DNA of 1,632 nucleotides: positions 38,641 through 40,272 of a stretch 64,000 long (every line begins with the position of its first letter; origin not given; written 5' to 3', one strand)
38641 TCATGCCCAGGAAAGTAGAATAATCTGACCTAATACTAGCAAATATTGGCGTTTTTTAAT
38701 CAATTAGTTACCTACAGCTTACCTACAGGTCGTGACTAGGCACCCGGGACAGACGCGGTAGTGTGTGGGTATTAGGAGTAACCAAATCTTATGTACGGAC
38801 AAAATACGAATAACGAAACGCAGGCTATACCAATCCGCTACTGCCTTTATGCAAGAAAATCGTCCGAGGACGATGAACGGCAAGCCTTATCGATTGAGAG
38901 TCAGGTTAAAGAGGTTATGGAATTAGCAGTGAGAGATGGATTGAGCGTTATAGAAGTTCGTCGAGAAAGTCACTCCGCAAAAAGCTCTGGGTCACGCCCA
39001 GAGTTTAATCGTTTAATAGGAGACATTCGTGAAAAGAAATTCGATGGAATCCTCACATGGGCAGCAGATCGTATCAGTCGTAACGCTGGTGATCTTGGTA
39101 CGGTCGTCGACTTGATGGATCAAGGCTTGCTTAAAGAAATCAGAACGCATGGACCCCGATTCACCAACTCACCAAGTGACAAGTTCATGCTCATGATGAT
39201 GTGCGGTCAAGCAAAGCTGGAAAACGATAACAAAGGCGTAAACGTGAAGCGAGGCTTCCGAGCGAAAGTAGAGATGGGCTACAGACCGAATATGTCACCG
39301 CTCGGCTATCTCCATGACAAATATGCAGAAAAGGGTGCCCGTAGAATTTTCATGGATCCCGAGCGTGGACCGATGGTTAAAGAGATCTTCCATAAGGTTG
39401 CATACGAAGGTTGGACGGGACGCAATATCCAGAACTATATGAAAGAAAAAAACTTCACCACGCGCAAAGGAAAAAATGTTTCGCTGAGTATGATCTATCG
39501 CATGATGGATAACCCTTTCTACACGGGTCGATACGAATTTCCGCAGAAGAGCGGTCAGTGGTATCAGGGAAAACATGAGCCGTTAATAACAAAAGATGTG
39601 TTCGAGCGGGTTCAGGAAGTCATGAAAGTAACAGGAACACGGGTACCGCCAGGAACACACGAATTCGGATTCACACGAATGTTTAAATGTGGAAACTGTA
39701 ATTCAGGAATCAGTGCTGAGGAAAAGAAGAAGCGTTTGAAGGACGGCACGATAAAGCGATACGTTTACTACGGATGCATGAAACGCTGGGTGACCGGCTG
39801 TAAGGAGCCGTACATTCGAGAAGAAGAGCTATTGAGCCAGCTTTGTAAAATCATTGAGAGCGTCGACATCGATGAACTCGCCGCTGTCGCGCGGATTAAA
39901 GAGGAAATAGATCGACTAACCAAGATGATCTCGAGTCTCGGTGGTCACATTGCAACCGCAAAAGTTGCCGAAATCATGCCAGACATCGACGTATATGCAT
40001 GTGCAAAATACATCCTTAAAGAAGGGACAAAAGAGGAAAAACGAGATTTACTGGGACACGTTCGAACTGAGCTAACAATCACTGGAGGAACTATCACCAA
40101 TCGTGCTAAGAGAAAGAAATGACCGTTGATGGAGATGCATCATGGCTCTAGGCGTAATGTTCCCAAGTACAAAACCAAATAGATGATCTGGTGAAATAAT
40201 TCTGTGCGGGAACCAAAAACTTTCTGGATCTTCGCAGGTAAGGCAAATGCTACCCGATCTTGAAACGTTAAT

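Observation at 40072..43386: AT-rich three-gene cassette: two proteins sharing an RN-x-LAH HEPN-type motif bracket a 522-aa protein with a PD-(D/E)xK-like motif, between a serine recombinase and tRNA-Asn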

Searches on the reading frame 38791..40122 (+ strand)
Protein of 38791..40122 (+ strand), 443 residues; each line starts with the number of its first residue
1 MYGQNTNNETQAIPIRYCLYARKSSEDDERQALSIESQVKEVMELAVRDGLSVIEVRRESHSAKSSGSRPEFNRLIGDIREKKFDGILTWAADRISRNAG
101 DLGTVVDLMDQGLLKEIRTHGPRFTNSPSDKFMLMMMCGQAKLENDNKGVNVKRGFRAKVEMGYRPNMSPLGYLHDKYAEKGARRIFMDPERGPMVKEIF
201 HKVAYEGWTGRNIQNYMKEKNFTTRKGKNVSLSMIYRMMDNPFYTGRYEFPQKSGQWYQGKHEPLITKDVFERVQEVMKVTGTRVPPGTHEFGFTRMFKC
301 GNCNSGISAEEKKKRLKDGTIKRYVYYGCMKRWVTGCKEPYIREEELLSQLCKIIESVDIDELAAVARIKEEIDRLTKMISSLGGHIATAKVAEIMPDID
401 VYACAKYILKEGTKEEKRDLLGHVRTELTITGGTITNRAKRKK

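Call 4: search_protein_families(library=pfam, proteins=[window:38791-40122:+], max_evalue=1)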
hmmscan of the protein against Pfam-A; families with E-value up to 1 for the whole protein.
window:38791-40122:+ (443 aa): 3 families
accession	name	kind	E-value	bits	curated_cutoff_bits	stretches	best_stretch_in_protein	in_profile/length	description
PF00239.26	Resolvase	-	1e-19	71.5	23.3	1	19-163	3-143/145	Resolvase, N terminal domain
PF07508.19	Recombinase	-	1.6e-17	64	21.1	1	190-279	1-100/102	Recombinase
PF13408.12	Zn_ribbon_recom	-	1.2e-05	26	25.3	1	294-348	2-50/58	Recombinase zinc beta ribbon domain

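Call 5: search_protein_families(library=padloc, proteins=[window:38791-40122:+], max_evalue=1)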
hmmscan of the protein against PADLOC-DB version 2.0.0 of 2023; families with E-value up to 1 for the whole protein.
window:38791-40122:+ (443 aa): 0 families

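Call 6: search_protein_families(library=ncbifam, proteins=[window:38791-40122:+], max_evalue=1)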
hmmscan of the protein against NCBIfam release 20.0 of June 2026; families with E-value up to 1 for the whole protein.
window:38791-40122:+ (443 aa): 6 families
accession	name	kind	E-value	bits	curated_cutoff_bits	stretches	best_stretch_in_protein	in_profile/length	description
NF047343.1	SCCmet_CcrB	equivalog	1e-36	126.7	900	1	17-338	9-340/542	cassette chromosome recombinase CcrB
NF041201.1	recomb_XisF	equivalog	1.3e-22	80.4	375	1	20-354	4-352/465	fdxN element excision recombinase XisF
NF047347.1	SCCmet_CcrC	equivalog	4.3e-17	61.8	900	1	18-332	6-341/558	cassette chromosome recombinase CcrC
NF047344.1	SCCmet_CcrA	equivalog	3.2e-12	46.3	700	1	32-357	15-323/442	cassette chromosome recombinase CcrA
NF049883.1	resolv_YneB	equivalog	1.1e-09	38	175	1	18-168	3-151/211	YneB family resolvase-like protein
NF033518.0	transpos_IS607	equivalog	2.3e-06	27.2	110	1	12-97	54-132/187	IS607 family transposase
